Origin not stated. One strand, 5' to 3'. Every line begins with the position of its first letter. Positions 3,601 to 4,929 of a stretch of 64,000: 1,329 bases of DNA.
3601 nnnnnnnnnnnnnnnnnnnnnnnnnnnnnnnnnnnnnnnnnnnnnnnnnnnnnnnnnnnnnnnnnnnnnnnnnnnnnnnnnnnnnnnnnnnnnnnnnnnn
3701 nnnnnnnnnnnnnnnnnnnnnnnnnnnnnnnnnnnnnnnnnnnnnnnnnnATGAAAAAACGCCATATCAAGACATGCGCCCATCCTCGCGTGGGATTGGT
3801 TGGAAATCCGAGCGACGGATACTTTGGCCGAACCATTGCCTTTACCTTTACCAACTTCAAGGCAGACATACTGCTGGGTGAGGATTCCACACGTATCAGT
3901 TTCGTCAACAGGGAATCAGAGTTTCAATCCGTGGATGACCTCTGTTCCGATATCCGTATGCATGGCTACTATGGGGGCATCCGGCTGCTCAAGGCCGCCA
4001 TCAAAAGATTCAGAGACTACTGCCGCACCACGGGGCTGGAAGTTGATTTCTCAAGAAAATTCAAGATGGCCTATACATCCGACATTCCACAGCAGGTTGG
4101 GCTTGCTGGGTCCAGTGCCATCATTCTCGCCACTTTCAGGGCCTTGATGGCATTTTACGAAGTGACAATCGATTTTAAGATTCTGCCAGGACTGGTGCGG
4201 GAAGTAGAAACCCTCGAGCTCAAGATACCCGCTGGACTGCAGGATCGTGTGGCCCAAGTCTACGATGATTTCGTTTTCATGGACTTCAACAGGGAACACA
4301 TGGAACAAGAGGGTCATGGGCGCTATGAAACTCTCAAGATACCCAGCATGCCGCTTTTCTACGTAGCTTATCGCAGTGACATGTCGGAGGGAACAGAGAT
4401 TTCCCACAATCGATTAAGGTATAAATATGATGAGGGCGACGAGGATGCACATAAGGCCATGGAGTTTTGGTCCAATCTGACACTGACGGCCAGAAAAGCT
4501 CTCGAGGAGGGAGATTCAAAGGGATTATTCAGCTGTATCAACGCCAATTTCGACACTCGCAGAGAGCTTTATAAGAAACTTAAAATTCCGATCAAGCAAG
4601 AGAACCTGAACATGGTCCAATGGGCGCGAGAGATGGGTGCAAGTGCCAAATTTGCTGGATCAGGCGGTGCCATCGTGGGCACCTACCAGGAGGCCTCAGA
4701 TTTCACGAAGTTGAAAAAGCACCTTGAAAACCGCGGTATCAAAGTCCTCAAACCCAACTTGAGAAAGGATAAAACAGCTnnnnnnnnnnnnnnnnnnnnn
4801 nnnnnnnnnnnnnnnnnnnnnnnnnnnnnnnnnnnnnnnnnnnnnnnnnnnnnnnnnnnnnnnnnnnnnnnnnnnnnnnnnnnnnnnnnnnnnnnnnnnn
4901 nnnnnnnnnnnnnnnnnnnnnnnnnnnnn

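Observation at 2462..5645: Translationally coupled trio: HTH protein with orphan domain + glucuronokinase-type GHMP kinase + GalU, a candidate bacterial sugar-1-P/UDP-sugar salvage module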

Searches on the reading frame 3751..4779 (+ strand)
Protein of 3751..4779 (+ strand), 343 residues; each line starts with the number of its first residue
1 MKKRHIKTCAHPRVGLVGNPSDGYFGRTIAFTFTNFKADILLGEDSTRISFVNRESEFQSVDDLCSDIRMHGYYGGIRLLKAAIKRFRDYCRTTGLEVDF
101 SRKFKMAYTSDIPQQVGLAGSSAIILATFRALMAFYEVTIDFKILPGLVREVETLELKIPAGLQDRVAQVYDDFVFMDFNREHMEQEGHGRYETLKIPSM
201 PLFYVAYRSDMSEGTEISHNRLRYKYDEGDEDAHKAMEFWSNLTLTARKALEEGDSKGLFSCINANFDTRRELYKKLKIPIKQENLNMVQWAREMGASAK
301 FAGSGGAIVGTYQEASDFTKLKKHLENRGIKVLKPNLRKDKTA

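Call 3: search_protein_families(library=pfam, proteins=[window:3751-4779:+], max_evalue=0.1)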
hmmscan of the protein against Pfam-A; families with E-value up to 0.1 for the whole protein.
window:3751-4779:+ (343 aa): 2 families
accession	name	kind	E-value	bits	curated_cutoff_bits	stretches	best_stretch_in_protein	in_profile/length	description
PF00288.32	GHMP_kinases_N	-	2.9e-10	40.7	22.3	1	79-171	2-85/87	GHMP kinases N terminal domain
PF08544.19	GHMP_kinases_C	-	0.036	14.9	21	1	248-325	2-79/85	GHMP kinases C terminal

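Call 4: search_protein_families(library=ncbifam, proteins=[window:3751-4779:+], max_evalue=0.1)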
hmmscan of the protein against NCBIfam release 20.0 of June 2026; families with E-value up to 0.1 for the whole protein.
window:3751-4779:+ (343 aa): 8 families
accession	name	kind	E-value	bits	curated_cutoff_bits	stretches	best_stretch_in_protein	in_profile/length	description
TIGR00549.1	mevalon_kin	equivalog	1.2e-10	41.3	163.05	1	98-306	80-271/276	mevalonate kinase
NF049969.1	GlMnHpPKinHddA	equivalog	6.2e-09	35.7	600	1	22-272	25-264/338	D-glycero-D-manno-heptose 7-phosphate kinase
TIGR01220.1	Pmev_kin_Gr_pos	equivalog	7.1e-08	31.9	165.7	1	247-334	261-351/358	phosphomevalonate kinase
TIGR01920.1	Shik_kin_archae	equivalog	1e-05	25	126.85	1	101-179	67-146/266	shikimate kinase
NF003036.0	PRK03926.1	equivalog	0.0001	21.5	403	1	81-306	61-259/302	mevalonate kinase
NF003006.0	PRK03817.1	equivalog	0.0011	18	443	1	102-178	86-165/352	galactokinase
NF001816.0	PRK00555.1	equivalog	0.0016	17.5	509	1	105-172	93-160/363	galactokinase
NF003705.0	PRK05322.1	equivalog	0.067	11.9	385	0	99-168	108-177/388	galactokinase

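Call 5: search_solved_structures(query=window:3751-4779:+, max_evalue=1, show_alignments=2)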
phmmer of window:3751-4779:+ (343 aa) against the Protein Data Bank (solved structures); distinct sequences matched with E-value up to 1: 12.
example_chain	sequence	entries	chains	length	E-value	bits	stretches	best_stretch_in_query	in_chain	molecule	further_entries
3k85_A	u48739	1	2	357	3e-09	39.6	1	101-310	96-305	D-glycero-D-manno-heptose 1-phosphate kinase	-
4n3o_A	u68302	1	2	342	5.8e-06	28.8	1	99-265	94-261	Putative D-glycero-D-manno-heptose 7-phosphate kinase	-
4usm_A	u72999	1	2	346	0.00012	24.6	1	106-306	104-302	PUTATIVE SUGAR KINASE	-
2oi2_A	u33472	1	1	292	0.0007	22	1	109-168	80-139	Mevalonate kinase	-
4usk_A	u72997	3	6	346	0.0015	20.9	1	106-280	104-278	PUTATIVE SUGAR KINASE | SUGAR KINASE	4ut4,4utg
1vis_A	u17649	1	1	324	0.0041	19.5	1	74-303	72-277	Mevalonate kinase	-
1kkh_A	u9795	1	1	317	0.0046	19.3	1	74-215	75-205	Mevalonate Kinase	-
2hfs_A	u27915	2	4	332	0.029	16.7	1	110-310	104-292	Mevalonate kinase, putative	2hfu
1s4e_A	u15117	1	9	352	0.1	14.8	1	105-181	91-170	Galactokinase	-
3gon_A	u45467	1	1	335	0.23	13.7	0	62-152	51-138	Phosphomevalonate kinase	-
1k47_A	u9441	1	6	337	0.24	13.7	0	62-152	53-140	phosphomevalonate kinase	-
9ulx_A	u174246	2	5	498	0.25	13.6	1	99-172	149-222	AbGHMP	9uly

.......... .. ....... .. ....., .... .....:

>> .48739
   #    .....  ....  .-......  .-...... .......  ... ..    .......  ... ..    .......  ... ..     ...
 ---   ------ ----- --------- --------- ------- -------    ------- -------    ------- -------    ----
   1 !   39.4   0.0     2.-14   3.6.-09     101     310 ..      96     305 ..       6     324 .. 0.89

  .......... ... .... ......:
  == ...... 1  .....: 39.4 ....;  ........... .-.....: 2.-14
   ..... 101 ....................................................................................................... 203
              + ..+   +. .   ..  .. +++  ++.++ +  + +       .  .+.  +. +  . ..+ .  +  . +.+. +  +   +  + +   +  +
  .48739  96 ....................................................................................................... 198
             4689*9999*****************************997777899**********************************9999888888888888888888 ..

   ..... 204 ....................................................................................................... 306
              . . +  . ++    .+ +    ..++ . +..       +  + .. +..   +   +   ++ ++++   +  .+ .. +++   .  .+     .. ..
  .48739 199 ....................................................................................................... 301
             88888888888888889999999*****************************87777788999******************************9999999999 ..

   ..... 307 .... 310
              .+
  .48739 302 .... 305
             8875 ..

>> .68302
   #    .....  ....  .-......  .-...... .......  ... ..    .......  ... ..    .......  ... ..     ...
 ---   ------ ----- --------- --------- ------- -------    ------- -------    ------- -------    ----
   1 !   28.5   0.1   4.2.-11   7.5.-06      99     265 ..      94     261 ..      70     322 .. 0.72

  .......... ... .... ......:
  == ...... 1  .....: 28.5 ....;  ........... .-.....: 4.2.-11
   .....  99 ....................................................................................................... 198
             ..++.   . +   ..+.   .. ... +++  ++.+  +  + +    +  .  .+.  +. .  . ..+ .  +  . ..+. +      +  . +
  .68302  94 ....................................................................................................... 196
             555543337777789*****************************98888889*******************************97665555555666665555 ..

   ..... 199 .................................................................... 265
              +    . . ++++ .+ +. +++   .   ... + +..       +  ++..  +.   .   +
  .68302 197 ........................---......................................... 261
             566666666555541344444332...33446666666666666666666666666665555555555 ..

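Call 6: find_homologous_proteins(query=window:3751-4779:+)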
Query window:3751-4779:+ (343 aa): 8000 proteins with E <= 0.001 among 8000 candidates; the best 120 are listed.
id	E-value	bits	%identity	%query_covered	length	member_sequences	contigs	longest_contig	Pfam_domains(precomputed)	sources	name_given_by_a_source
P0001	3.5e-229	777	100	100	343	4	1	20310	PF00288.33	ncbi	-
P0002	4.3e-170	583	75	100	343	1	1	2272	PF00288.33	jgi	-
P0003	4.3e-169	580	75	98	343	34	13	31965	PF00288.33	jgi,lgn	jgi:glucuronokinase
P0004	5.7e-169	579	75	100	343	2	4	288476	PF00288.33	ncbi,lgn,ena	-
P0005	6.4e-169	579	74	100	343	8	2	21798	PF00288.33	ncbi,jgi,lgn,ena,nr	ncbi:MAG: hypothetical protein HOH33_10910 [Verrucomicrobia bacterium]|jgi:glucuronokinase|nr:hypoth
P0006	1.1e-168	578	74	100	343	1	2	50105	PF00288.33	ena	-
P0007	1.7e-168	578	75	99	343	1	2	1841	PF00288.33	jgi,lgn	-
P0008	3.9e-168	577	76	98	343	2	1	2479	PF00288.33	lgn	-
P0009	6.8e-167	573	73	100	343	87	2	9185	PF00288.33,PF08544.19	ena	-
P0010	6.5e-151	520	68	99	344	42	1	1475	PF00288.33,PF08544.19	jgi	-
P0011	3.7e-131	455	62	99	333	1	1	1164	PF00288.33,PF08544.19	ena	-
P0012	3.8e-127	442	62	99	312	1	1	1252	PF00288.33,PF08544.19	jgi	jgi:glucuronokinase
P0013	3.3e-116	406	63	88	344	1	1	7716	PF00288.33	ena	-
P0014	2.5e-109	383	56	98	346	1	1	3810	PF00288.33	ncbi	ncbi:MAG: hypothetical protein AAF492_02400 [Verrucomicrobiota bacterium]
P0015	1.6e-108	381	54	97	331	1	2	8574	PF00288.33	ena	-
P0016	4.2e-106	373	54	97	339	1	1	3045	PF00288.33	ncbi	-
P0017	1.6e-105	371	53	97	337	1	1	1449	PF00288.33,PF08544.19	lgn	-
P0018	2.0e-105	371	53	97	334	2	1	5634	PF00288.33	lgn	-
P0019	3.6e-105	370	54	97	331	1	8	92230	PF00288.33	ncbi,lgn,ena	-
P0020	4.9e-105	369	52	97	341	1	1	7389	PF00288.33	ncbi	-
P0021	1.5e-104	368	55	97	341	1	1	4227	PF00288.33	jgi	jgi:glucuronokinase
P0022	1.7e-104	368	54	97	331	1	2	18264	PF00288.33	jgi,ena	-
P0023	2.3e-104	367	54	96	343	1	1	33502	PF00288.33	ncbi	-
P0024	4.1e-104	366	52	97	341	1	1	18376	PF00288.33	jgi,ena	jgi:glucuronokinase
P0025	9.0e-104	365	54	97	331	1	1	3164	PF00288.33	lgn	-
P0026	2.0e-103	364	54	97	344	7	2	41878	PF00288.33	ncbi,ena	-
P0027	3.0e-103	363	54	96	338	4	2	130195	PF00288.33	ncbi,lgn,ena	-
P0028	3.4e-103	363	51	97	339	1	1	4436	PF00288.33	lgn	-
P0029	4.2e-103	363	52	99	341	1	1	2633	PF00288.33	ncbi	-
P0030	4.5e-103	363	52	98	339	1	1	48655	PF00288.33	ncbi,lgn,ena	-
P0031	5.2e-103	363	53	96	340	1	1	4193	PF00288.33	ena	-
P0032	1.1e-102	362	53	97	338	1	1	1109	PF00288.33,PF08544.19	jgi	jgi:glucuronokinase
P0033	1.1e-102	362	53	97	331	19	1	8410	PF00288.33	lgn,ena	-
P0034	1.1e-102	362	52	96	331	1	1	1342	PF00288.33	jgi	jgi:glucuronokinase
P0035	1.2e-102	362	55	97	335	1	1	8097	PF00288.33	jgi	jgi:glucuronokinase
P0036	1.4e-102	361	54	97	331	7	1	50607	PF00288.33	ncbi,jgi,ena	jgi:glucuronokinase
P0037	2.2e-102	361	53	97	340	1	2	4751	PF00288.33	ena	-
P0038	3.5e-102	360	53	97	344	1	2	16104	PF00288.33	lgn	-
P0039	5.7e-102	359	52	97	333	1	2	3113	PF00288.33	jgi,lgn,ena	-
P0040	6.5e-102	359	53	95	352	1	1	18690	PF00288.33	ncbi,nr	ncbi:MAG: GHMP kinase [Verrucomicrobia bacterium]|nr:GHMP kinase [Verrucomicrobiota bacterium]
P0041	6.5e-102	359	52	97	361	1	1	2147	PF00288.33,PF08544.19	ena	-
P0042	7.2e-102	359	53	96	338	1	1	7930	PF00288.33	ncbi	-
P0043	7.6e-102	359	53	97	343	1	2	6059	PF00288.33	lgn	-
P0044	7.6e-102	359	54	97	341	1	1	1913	PF00288.33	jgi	jgi:glucuronokinase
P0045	9.2e-102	359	53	97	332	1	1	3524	PF00288.33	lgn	-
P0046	1.1e-101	358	54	98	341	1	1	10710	PF00288.33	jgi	jgi:glucuronokinase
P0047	1.3e-101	358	52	97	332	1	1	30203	PF00288.33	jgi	-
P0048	1.3e-101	358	53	97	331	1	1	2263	PF00288.33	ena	-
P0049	1.3e-101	358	53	97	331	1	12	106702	PF00288.33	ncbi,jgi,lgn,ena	-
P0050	1.6e-101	358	52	97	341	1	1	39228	PF00288.33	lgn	-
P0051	1.7e-101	358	53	97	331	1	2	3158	PF00288.33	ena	-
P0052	2.1e-101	357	53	97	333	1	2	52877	PF00288.33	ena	-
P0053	3.4e-101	357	53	97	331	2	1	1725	PF00288.33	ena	-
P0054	3.5e-101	357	53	97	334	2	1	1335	PF00288.33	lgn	-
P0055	3.7e-101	357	53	97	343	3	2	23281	PF00288.33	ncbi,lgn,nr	ncbi:MAG: hypothetical protein JJT96_12560 [Opitutales bacterium]|nr:hypothetical protein [Opitutale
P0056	4.0e-101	356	54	97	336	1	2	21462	PF00288.33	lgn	-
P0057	4.2e-101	356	53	97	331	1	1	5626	PF00288.33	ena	-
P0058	4.6e-101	356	54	97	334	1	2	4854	PF00288.33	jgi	-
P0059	4.6e-101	356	53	96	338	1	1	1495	PF00288.33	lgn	-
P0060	5.7e-101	356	52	97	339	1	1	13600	PF00288.33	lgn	-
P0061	6.3e-101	356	53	97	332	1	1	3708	PF00288.33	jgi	jgi:glucuronokinase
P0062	6.6e-101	356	52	97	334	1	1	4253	PF00288.33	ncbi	-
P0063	6.8e-101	356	53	97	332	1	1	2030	PF00288.33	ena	-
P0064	1.0e-100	355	54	97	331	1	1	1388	PF00288.33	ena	-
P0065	1.3e-100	355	52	98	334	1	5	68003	PF00288.33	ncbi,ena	-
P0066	1.4e-100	355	52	97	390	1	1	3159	PF00288.33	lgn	-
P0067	1.4e-100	355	52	96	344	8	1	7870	PF00288.33,PF08544.19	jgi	jgi:glucuronokinase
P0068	1.6e-100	354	51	97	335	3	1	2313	PF00288.33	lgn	-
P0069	2.1e-100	354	53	96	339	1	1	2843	PF00288.33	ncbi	-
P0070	2.2e-100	354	52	96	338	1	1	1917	PF00288.33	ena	-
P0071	2.3e-100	354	53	90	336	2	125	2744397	PF00288.33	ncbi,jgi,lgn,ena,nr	ncbi:MAG: mevalonate kinase [Limisphaerales bacterium]|jgi:glucuronokinase|nr:GHMP kinase [Verrucomi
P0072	2.5e-100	354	53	97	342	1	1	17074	PF00288.33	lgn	-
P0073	2.5e-100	354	52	97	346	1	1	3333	PF00288.33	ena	-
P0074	2.7e-100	354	52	98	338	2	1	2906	PF00288.33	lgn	-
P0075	2.8e-100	354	53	97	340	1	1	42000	PF00288.33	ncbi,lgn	-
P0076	3.2e-100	353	53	97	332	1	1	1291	PF00288.33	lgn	-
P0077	4.2e-100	353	52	96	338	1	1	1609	PF00288.33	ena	-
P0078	4.3e-100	353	51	96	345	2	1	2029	PF00288.33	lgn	-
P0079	5.0e-100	353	51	97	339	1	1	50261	PF00288.33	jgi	jgi:glucuronokinase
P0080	5.1e-100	353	52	97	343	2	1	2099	PF00288.33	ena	-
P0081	5.4e-100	353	50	98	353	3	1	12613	PF00288.33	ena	-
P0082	6.2e-100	353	52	96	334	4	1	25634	PF00288.33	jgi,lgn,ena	-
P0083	6.7e-100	352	53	96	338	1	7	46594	PF00288.33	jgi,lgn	jgi:glucuronokinase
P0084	6.8e-100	352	52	97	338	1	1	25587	PF00288.33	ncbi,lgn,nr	ncbi:MAG: hypothetical protein JW828_13545 [Sedimentisphaerales bacterium]|nr:hypothetical protein [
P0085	1.0e-99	352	53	97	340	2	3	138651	PF00288.33,PF08544.19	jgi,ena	-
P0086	1.2e-99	352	51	97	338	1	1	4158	PF00288.33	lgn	-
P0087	1.2e-99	352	52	97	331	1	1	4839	PF00288.33,PF08544.19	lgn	-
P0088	1.2e-99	352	53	96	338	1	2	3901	PF00288.33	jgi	jgi:glucuronokinase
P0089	1.3e-99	351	52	96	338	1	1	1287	PF00288.33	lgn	-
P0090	1.4e-99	351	53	97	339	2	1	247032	PF00288.33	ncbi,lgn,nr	ncbi:MAG: hypothetical protein SFU53_15905 [Terrimicrobiaceae bacterium]|nr:hypothetical protein [Te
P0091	1.6e-99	351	53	97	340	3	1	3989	PF00288.33,PF08544.19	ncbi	-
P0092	1.6e-99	351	55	96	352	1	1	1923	PF00288.33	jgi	jgi:glucuronokinase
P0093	1.8e-99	351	51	97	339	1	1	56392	PF00288.33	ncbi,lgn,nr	ncbi:MAG: hypothetical protein JXA82_01560 [Sedimentisphaerales bacterium]|nr:hypothetical protein [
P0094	1.8e-99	351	51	98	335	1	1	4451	PF00288.33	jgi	jgi:glucuronokinase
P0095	1.9e-99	351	52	97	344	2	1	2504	PF00288.33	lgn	-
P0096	1.9e-99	351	51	97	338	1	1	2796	PF00288.33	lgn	-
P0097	2.2e-99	351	51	96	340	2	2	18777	PF00288.33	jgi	jgi:glucuronokinase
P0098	2.3e-99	351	52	98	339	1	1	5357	PF00288.33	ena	-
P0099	2.3e-99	351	51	97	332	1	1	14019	PF00288.33,PF08544.19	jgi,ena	-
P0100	2.4e-99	351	51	97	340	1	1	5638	PF00288.33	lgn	-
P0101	2.9e-99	350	51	97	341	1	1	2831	PF00288.33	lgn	-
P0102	2.9e-99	350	51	97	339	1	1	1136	PF00288.33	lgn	-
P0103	2.9e-99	350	51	97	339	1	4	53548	PF00288.33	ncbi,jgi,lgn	jgi:glucuronokinase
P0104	2.9e-99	350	52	97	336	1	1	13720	PF00288.33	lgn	-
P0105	3.0e-99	350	50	98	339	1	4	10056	PF00288.33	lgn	-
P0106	3.0e-99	350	52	97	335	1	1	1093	PF00288.33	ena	-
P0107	3.2e-99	350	52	97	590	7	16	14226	PF00288.33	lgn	-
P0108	3.3e-99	350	50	97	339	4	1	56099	PF00288.33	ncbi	-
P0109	3.5e-99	350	52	96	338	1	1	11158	PF00288.33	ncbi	-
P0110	3.7e-99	350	52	97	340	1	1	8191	PF00288.33,PF08544.19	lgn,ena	-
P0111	3.8e-99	350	53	96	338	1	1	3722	PF00288.33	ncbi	-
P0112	4.2e-99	350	50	98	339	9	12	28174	PF00288.33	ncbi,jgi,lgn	-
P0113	5.3e-99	349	51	99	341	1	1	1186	PF00288.33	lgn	-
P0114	5.7e-99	349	50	98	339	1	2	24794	PF00288.33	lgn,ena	-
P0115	5.7e-99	349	53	96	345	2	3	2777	PF00288.33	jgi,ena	-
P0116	5.8e-99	349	50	97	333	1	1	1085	PF00288.33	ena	-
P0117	5.9e-99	349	51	97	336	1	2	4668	PF00288.33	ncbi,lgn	-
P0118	6.1e-99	349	53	97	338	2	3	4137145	PF00288.33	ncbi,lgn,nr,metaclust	ncbi:GHMP kinase [Opitutaceae bacterium TAV4]|nr:GHMP kinase [Opitutaceae bacterium TAV4] RRJ99059.1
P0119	6.3e-99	349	52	96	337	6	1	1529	PF00288.33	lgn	-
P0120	6.4e-99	349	52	96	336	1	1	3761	PF00288.33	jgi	jgi:glucuronokinase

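Call 8: find_encoding_contigs(protein=P0001, flank=10000, max_places=4)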
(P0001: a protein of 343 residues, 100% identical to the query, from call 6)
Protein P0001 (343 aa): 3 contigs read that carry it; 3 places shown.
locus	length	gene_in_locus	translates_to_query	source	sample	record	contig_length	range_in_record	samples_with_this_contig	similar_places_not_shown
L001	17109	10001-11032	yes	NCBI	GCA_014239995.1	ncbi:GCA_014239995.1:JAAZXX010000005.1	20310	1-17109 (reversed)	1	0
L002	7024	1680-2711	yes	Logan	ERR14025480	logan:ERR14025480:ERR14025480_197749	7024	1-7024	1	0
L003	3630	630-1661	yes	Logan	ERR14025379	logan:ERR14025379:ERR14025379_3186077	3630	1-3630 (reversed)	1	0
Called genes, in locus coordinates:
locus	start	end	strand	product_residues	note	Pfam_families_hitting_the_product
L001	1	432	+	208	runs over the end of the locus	-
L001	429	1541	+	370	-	PF12275:DUF3616 (weak), PF22000:DUF6929 (faint)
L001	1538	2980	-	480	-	PF00884:Sulfatase, PF01663:Phosphodiest (faint), PF16347:SGSH_C (weak), PF14707:Sulfatase_C (weak)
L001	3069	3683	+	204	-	PF00117:GATase, PF07685:GATase_3 (weak)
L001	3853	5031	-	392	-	-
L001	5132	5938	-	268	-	PF01026:TatD_DNase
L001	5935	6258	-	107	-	-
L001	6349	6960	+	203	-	-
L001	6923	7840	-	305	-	PF16881:LIAS_N, PF04055:Radical_SAM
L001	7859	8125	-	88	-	PF00462:Glutaredoxin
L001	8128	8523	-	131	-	PF00190:Cupin_1, PF02311:AraC_binding, PF01050:MannoseP_isomer (weak), PF07883:Cupin_2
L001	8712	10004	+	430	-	PF01381:HTH_3 (faint)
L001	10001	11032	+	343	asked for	PF00288:GHMP_kinases_N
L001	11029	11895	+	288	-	PF00483:NTP_transferase, PF12804:NTP_transf_3 (weak)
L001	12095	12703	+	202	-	PF00036:EF-hand_1 (faint), PF13405:EF-hand_6 (faint), PF13499:EF-hand_7 (faint), PF13202:EF-hand_5 (faint)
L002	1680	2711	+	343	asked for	PF00288:GHMP_kinases_N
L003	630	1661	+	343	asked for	PF00288:GHMP_kinases_N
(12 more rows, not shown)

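Call 18: find_related_loci(query=A1, collection=genome_contigs, flank=10000)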
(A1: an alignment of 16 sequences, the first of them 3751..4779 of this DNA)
Query A1 (343 aa) in genome_contigs; peptide patterns used: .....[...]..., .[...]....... (x = any residue, [..] = any of these).
600 stretches matched a pattern (row limit reached: there are more); 580 encode a relative of the query (tblastn E <= 1e-3); the best 80 are kept; 80 distinct loci.
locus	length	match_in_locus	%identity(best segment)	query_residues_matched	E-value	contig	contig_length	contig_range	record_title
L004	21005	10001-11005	75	1-335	2e-174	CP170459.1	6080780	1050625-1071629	MAG: Verrucomicrobiota bacterium isolate tig00002468 chromosome, complete genome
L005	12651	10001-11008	69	1-335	4e-159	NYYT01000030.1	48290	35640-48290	MAG: Pedosphaera sp. isolate ARS72 4893, whole genome shotgun sequence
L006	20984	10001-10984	54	6-337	3e-112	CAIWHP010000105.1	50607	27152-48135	MAG: uncultured Lentisphaerae bacterium isolate Loclat_bin-07389 genome assembly, contig: bin-07389:105/280, whole genom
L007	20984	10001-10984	54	6-337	1e-111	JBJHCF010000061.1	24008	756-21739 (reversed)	MAG: Opitutia bacterium isolate SF2967_J5348.metabat2_refined.028 NODE_2059_length_24008_cov_2.541225, whole genome shot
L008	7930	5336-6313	53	6-335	3e-110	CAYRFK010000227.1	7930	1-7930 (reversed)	MAG TPA_asm: uncultured Verrucomicrobiota bacterium isolate SRP272421_co4_497 genome assembly, contig: NODE_30612_length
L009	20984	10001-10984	54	6-337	6e-110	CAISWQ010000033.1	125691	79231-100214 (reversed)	MAG: uncultured Lentisphaerae bacterium isolate LaPlata-15m-a_bin-260 genome assembly, contig: bin-260:033/125, whole ge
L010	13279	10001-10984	54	6-337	3e-110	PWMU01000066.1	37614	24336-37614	MAG: Opitutia bacterium isolate CSSed10_289R1 CS-Sed10-C1228, whole genome shotgun sequence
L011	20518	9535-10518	52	6-337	6e-108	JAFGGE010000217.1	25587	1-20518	MAG: Sedimentisphaerales bacterium isolate Zod_Metabat.1370 k87_8876814, whole genome shotgun sequence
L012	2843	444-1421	53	6-335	3e-111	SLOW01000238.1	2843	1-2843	MAG: Opitutales bacterium isolate CSSed165cm_470 CSSed16-5cm-213062, whole genome shotgun sequence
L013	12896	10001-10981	53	6-336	2e-107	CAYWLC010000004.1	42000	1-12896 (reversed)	MAG TPA_asm: uncultured Luteolibacter sp. isolate SRP272421_co1_645 genome assembly, contig: NODE_1658_length_42000_cov_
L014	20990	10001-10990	51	6-339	6e-107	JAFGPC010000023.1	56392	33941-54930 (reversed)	MAG: Sedimentisphaerales bacterium isolate Zod_Metabat.67 k87_1516669, whole genome shotgun sequence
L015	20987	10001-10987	51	6-338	7e-107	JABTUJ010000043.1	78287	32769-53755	MAG: Verrucomicrobiales bacterium isolate H5_VER1 seq0043, whole genome shotgun sequence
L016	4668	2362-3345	51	6-337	2e-107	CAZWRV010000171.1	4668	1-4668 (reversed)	MAG TPA_asm: uncultured Victivallaceae bacterium isolate binchicken_co135_207 genome assembly, contig: NODE_17247_length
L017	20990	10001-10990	51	6-339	1e-106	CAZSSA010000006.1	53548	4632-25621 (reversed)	MAG TPA_asm: uncultured Verrucomicrobiota bacterium isolate SRP272421_co3_542 genome assembly, contig: NODE_755_length_5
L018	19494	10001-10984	51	6-337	9e-107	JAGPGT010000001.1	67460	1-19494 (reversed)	MAG: Phycisphaerae bacterium isolate Gw_SlDig_bin_305 Gw_SlDig_498_length_67460_cov_15.957614, whole genome shotgun sequ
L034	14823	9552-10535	51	6-337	5e-105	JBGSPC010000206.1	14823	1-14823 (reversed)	MAG: Terrimicrobiaceae bacterium isolate JTS-AC295 k141_4366439, whole genome shotgun sequence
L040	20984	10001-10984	50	6-337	2e-104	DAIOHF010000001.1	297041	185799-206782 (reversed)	MAG TPA_asm: Sedimentisphaerales bacterium isolate CTOTU29512 NODE_7_length_297041_cov_13.181110, whole genome shotgun s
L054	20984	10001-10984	50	6-337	6e-103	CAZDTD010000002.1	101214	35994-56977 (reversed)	MAG TPA_asm: uncultured Pirellulales bacterium isolate SRP192927_co6_411 genome assembly, contig: NODE_153_length_101214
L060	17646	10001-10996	49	6-341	6e-103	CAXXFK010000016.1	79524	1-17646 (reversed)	MAG: Sedimentisphaerales bacterium isolate b913d1aa-c6fb-43ae-b699-25cabd59f994 genome assembly, contig: contig_16, whol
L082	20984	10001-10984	50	6-337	2e-101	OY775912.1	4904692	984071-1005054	MAG: Anaerohalosphaeraceae bacterium isolate 978f9c3d-91dc-4e11-95ec-8fa255ba7f00 genome assembly, chromosome: 1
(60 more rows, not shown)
